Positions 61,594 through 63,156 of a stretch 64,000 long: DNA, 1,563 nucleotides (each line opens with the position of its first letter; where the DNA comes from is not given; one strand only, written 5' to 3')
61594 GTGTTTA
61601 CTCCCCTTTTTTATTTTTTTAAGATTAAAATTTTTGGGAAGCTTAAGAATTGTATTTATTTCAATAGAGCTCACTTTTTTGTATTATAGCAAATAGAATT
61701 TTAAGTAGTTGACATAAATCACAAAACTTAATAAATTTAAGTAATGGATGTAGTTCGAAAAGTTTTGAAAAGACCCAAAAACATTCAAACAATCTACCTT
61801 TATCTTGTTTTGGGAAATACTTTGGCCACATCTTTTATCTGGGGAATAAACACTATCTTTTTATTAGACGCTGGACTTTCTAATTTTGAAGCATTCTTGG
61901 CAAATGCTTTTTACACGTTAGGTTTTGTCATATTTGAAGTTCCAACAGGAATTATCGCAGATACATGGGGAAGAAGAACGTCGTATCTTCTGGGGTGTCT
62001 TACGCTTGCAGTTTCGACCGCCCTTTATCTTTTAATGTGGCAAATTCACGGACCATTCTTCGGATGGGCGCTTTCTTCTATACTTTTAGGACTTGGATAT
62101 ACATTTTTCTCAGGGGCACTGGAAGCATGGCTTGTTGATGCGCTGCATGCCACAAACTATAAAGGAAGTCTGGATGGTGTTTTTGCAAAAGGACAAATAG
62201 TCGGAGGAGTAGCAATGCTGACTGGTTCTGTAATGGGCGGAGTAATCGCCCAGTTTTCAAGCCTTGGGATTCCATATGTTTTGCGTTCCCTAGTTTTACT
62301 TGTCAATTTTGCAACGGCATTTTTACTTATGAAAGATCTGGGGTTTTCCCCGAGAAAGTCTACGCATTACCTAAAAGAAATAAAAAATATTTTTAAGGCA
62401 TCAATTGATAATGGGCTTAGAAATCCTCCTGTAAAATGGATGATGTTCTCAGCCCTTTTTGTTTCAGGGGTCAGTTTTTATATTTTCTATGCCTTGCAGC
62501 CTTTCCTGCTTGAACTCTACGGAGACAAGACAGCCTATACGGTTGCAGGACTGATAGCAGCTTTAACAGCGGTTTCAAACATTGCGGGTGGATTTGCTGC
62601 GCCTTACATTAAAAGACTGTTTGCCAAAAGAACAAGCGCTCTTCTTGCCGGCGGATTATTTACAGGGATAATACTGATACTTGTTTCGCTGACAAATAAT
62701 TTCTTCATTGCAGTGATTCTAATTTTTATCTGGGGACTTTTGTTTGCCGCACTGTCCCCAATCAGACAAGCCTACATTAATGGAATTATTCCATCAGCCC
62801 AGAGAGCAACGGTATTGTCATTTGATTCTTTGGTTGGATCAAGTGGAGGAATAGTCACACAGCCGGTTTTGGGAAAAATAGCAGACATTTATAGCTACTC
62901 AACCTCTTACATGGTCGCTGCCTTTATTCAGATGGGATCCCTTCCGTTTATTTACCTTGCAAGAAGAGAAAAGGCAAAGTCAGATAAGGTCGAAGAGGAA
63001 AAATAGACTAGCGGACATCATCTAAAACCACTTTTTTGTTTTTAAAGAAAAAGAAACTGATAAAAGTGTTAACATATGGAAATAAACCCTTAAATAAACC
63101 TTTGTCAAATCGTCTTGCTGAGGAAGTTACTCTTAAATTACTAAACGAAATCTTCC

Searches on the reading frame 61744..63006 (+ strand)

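Call 71: search_protein_families(library=pfam, proteins=[window:61744-63006:+], max_evalue=0.00001)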
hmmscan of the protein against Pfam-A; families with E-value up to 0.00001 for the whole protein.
window:61744-63006:+ (420 aa): 1 family
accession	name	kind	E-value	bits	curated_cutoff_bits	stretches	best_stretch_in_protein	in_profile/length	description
PF07690.21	MFS_1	-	6.3e-30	104.7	33.4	2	23-332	6-306/347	Major Facilitator Superfamily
